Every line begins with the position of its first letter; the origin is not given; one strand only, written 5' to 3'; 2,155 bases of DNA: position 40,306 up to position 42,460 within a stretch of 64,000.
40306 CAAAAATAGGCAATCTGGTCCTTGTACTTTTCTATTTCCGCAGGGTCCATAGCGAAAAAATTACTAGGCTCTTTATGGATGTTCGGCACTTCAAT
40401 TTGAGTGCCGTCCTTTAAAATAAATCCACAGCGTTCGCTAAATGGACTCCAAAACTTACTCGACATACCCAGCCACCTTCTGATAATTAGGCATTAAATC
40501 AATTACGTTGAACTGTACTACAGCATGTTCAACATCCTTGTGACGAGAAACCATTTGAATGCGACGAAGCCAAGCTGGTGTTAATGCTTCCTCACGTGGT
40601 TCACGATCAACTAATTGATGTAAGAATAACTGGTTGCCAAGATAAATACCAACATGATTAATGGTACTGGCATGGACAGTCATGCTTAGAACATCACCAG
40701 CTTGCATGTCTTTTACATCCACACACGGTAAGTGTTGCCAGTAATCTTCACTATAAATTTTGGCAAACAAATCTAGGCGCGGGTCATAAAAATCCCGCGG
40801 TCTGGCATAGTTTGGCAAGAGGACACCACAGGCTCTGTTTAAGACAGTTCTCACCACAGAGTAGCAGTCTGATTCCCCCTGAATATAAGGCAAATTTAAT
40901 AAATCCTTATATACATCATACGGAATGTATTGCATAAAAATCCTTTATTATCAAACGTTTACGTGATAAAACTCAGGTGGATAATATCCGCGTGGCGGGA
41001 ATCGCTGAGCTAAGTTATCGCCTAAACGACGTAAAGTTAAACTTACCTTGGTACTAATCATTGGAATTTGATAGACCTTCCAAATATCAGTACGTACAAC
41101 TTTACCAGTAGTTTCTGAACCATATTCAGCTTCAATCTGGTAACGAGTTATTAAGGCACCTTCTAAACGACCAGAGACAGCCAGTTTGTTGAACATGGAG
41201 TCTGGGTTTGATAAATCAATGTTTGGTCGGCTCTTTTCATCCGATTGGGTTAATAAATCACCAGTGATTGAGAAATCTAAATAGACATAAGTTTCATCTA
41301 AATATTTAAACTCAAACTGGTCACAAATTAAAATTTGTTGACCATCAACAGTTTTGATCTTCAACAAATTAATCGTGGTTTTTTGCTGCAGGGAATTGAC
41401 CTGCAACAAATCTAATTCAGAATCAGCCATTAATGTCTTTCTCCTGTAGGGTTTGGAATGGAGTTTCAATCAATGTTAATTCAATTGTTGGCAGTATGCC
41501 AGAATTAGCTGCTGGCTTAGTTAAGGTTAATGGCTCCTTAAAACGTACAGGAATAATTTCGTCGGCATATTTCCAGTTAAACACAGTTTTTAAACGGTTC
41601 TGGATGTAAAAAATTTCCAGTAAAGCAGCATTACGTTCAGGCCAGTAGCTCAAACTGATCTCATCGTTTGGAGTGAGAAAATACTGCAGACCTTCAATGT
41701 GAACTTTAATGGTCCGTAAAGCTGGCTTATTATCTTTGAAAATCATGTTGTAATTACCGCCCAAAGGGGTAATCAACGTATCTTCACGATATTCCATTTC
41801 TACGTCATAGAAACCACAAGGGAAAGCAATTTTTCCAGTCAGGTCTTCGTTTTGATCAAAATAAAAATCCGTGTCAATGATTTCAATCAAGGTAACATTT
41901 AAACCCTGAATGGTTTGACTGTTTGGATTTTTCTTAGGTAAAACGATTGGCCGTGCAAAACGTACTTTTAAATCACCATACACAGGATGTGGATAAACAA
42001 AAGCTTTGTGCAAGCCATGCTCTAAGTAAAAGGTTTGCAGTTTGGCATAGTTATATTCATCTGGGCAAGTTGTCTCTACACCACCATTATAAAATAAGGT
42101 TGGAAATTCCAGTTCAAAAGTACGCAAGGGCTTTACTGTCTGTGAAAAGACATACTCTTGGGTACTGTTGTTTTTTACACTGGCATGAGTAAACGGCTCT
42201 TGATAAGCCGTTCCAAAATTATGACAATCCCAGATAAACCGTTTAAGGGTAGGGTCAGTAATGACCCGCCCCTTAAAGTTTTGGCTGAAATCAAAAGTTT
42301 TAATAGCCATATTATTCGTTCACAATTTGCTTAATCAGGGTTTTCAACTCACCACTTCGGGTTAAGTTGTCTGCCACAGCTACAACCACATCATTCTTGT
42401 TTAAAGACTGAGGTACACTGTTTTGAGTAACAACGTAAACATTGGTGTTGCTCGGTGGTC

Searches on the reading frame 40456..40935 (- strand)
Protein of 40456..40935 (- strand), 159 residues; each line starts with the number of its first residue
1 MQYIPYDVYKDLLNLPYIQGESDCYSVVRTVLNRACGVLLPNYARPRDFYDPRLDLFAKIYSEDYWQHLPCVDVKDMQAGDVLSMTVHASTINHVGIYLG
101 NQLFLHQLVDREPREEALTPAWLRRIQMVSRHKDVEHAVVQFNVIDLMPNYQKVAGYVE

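Call 41: search_protein_families(library=phrogs, proteins=[window:40456-40935:-], max_evalue=0.001)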
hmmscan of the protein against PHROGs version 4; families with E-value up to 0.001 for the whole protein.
window:40456-40935:- (159 aa): 5 families
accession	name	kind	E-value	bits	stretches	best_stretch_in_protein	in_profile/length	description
phrog_2552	-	unknown function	1.5e-24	87.4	1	14-140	5-128/142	-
phrog_30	-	tail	2e-24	87.9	1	11-141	401-528/544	minor tail protein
phrog_28576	-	unknown function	6e-09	36.6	1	19-139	80-196/399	-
phrog_329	-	tail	1.7e-08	34.2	1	9-135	542-659/949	minor tail protein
phrog_2134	-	unknown function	5.1e-05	24.1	1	7-106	12-114/135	-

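Call 42: search_protein_families(library=pfam, proteins=[window:40456-40935:-], max_evalue=0.001)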
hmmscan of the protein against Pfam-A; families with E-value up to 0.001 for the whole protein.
window:40456-40935:- (159 aa): 1 family
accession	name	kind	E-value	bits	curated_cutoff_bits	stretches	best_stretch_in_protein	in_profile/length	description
PF00877.26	NLPC_P60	-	7e-12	45.7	23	1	21-110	13-83/105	NlpC/P60 family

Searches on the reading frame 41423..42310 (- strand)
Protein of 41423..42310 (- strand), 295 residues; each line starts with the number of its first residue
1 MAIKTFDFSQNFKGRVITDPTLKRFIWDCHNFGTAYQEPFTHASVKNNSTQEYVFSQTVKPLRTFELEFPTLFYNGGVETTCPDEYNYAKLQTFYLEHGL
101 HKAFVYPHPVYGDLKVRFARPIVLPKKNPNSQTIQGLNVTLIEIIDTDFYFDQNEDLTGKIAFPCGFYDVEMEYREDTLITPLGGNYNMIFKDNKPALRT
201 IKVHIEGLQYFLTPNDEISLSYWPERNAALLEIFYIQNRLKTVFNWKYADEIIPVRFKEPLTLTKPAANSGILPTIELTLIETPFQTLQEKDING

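Call 41: search_protein_families(library=phrogs, proteins=[window:41423-42310:-], max_evalue=0.001)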
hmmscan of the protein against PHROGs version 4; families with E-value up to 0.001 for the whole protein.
window:41423-42310:- (295 aa): 1 family
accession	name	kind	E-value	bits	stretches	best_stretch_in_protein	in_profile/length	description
phrog_34212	-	unknown function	2.6e-17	64.2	1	52-143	31-132/134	-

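Call 42: search_protein_families(library=pfam, proteins=[window:41423-42310:-], max_evalue=0.001)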
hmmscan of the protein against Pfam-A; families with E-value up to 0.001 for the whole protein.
window:41423-42310:- (295 aa): 0 families
